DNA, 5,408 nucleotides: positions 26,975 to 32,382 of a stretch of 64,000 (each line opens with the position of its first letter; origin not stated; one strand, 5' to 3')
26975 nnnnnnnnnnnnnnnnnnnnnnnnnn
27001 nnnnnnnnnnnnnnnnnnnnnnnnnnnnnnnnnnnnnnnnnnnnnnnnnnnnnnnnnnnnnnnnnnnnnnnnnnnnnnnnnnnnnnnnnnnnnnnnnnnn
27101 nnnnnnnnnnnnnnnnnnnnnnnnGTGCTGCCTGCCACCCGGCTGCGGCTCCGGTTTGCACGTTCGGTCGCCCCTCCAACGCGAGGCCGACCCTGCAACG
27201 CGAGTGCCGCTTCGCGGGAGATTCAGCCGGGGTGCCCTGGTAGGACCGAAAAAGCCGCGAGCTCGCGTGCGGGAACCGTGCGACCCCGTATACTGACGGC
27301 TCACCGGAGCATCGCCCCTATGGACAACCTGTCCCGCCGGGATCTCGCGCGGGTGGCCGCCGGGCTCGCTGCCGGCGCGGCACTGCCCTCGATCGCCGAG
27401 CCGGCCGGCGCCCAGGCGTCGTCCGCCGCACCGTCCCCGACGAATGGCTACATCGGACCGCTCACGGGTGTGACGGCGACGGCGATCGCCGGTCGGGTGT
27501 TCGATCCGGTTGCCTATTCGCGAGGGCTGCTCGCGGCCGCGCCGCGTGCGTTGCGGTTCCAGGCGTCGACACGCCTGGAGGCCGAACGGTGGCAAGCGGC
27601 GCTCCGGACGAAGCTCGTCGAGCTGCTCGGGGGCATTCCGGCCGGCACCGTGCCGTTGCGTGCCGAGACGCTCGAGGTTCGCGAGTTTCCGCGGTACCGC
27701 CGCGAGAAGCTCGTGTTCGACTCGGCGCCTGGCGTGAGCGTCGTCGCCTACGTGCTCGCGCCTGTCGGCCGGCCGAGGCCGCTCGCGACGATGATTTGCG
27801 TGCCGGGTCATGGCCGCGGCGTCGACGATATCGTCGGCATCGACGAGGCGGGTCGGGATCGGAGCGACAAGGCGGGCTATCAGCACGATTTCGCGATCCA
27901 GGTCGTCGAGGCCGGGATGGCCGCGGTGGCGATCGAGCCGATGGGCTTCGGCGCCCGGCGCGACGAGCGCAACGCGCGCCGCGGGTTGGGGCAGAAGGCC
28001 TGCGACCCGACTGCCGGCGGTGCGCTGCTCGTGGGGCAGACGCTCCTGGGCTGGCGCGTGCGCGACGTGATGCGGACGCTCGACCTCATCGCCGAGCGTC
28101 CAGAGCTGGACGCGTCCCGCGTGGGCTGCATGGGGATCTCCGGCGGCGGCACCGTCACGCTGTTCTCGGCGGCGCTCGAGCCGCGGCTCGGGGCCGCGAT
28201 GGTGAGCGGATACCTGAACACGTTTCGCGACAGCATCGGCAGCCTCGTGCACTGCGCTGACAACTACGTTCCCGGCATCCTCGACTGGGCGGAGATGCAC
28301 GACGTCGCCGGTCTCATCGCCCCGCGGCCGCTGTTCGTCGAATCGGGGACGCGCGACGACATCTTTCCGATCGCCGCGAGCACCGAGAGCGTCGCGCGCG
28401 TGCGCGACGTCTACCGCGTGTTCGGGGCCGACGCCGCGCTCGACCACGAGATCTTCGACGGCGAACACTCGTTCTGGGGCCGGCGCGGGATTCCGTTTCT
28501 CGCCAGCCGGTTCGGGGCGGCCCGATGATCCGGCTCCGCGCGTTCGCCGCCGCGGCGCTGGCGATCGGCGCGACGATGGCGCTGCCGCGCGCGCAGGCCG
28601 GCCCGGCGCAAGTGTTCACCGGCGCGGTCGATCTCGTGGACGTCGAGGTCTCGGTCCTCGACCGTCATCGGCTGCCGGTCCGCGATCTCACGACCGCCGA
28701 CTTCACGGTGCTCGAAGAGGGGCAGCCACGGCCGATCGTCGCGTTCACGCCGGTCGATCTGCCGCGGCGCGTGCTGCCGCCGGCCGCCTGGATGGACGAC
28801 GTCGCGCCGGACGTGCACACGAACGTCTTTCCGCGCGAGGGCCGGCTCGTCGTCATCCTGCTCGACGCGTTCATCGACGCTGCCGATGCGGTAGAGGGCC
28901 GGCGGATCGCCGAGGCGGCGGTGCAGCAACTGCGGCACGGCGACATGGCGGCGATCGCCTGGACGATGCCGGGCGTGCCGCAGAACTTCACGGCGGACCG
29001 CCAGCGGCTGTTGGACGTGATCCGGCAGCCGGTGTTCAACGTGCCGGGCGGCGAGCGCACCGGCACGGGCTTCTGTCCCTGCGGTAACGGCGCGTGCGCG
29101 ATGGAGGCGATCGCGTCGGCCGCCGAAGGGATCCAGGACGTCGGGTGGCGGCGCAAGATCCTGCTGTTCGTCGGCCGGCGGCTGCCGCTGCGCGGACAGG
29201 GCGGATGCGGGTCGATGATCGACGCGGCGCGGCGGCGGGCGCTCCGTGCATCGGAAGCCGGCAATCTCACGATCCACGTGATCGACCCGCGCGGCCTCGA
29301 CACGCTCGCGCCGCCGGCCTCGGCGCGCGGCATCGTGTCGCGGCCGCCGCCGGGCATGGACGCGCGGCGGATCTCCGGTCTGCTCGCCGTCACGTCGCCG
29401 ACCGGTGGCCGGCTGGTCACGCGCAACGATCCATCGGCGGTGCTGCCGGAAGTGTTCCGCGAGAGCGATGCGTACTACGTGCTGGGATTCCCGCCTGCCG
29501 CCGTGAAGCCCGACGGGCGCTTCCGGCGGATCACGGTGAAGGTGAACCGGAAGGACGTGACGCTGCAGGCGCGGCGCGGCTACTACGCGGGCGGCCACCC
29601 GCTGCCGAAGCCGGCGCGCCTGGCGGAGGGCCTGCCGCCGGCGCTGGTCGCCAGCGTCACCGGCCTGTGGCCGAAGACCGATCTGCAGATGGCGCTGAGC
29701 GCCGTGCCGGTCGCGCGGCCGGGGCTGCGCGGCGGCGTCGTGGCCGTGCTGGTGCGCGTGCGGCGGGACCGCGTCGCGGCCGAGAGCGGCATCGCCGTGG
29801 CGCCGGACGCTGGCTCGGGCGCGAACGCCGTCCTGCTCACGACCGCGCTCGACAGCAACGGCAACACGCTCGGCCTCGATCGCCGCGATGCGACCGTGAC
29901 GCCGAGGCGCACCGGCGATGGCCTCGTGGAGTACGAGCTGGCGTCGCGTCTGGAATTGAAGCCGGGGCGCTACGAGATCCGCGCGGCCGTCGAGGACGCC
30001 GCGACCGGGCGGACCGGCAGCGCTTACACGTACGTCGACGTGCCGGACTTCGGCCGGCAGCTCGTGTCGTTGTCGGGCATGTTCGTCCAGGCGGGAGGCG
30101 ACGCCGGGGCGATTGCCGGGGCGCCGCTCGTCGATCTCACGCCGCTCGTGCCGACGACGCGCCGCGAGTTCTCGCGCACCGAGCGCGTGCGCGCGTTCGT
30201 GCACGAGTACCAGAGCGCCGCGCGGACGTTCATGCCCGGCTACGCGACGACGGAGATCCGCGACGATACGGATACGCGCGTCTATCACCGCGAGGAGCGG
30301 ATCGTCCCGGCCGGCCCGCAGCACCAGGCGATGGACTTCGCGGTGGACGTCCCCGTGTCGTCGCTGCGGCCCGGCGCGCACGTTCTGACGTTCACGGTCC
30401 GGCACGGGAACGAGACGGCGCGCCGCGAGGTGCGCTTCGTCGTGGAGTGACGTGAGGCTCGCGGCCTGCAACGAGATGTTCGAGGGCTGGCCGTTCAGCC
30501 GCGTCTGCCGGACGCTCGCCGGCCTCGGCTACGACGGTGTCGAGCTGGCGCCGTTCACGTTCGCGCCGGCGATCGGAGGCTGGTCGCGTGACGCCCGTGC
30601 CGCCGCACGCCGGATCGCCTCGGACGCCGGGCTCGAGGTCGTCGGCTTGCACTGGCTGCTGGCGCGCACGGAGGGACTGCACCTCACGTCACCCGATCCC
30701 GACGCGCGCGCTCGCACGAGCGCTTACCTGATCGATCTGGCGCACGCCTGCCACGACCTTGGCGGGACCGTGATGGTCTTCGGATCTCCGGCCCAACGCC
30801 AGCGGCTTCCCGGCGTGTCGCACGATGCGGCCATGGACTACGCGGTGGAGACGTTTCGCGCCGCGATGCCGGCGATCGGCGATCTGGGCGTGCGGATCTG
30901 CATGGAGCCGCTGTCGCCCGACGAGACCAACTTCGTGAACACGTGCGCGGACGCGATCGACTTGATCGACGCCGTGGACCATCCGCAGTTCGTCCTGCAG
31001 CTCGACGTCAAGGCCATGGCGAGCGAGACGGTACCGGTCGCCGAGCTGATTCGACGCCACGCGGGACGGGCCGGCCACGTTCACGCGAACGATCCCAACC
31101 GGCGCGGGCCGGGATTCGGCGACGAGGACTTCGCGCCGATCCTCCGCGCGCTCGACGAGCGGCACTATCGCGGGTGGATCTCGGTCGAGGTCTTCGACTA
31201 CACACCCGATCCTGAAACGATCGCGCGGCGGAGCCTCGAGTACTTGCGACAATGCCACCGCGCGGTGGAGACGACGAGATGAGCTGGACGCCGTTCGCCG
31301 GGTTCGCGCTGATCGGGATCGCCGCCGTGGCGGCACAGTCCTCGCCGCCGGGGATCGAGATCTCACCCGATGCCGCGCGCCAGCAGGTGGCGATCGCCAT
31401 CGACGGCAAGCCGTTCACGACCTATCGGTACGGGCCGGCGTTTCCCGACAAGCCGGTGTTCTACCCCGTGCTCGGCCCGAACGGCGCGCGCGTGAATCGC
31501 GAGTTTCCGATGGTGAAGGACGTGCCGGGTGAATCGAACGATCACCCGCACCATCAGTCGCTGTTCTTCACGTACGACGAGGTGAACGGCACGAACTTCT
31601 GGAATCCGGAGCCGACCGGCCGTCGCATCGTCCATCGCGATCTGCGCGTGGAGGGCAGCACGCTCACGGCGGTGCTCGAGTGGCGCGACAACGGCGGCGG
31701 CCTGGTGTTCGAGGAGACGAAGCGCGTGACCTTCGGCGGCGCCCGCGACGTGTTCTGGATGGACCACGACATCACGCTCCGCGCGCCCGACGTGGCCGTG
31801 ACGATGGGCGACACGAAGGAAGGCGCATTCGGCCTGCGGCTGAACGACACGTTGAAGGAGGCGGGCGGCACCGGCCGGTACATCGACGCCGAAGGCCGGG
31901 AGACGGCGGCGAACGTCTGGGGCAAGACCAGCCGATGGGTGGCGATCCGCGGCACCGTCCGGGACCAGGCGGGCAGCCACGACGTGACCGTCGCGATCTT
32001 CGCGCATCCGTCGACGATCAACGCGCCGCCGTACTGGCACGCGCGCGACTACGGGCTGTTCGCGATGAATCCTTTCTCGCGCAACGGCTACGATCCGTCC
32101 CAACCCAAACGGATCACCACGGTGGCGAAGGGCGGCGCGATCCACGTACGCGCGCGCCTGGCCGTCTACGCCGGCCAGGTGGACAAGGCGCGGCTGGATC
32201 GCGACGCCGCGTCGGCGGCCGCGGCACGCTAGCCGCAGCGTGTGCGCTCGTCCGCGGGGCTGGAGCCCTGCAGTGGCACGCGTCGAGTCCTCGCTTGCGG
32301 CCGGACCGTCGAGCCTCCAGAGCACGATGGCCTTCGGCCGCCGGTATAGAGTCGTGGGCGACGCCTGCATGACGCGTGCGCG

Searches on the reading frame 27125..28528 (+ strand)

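Call 6: search_protein_families(library=pfam, proteins=[window:27125-28528:+], max_evalue=0.01)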
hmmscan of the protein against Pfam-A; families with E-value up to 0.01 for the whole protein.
window:27125-28528:+ (467 aa): 4 families
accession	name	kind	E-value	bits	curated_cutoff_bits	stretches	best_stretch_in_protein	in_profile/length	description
PF12715.13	Abhydrolase_7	-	1.4e-11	44.7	21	1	141-411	35-316/388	Abhydrolase family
PF22244.2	GCE_fung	-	5.7e-06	26.8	27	0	390-434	188-231/231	Glucuronyl esterase, fungi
PF05448.18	AXE1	-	1.4e-05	24.5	21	1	313-368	158-214/321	Acetyl xylan esterase (AXE1)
PF00326.27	Peptidase_S9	-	3.9e-05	23.7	22.6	1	310-361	43-94/213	Prolyl oligopeptidase family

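Call 7: search_protein_families(library=ncbifam, proteins=[window:27125-28528:+], max_evalue=0.001)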
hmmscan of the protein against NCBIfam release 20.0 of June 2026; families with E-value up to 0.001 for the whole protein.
window:27125-28528:+ (467 aa): 1 family
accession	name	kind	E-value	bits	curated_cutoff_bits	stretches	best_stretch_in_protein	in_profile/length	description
NF050058.1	e_dPHAscl_type1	hypoth_equivalog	0.00087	18.8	150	0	321-432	94-210/276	extracellular catalytic domain type 1 short-chain-length polyhydroxyalkanoate depolymerase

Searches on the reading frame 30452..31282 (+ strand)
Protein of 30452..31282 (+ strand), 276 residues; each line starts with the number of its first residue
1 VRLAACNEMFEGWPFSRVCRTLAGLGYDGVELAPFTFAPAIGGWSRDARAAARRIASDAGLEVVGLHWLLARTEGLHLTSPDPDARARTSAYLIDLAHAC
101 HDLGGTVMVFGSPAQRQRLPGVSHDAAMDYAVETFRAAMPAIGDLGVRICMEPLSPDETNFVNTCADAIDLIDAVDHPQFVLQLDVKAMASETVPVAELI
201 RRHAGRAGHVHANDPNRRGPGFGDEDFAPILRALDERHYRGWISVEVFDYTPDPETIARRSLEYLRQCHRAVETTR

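Call 22: search_protein_families(library=pfam, proteins=[window:30452-31282:+], max_evalue=0.0001)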
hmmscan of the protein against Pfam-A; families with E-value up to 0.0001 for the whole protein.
window:30452-31282:+ (276 aa): 1 family
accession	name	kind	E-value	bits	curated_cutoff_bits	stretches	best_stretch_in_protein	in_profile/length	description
PF01261.30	AP_endonuc_2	-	6.2e-44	151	31.1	1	21-268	3-249/249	Xylose isomerase-like TIM barrel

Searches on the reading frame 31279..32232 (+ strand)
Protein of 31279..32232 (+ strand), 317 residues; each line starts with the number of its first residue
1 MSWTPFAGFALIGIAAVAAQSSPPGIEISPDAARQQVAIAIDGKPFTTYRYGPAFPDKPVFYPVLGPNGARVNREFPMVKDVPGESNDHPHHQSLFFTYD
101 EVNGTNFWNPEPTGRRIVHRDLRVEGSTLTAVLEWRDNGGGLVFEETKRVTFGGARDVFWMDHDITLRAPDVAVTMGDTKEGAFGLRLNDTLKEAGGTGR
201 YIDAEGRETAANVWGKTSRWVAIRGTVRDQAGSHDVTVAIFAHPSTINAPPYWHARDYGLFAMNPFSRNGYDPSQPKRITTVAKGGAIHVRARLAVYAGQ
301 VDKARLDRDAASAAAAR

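Call 22: search_protein_families(library=pfam, proteins=[window:31279-32232:+], max_evalue=0.0001)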
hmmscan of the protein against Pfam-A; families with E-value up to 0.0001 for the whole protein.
window:31279-32232:+ (317 aa): 1 family
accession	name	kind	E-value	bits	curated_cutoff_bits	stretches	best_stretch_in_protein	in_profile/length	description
PF14100.11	DUF6807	-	1.6e-59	202.2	27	1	37-308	2-267/270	Family of unknown function (DUF6807)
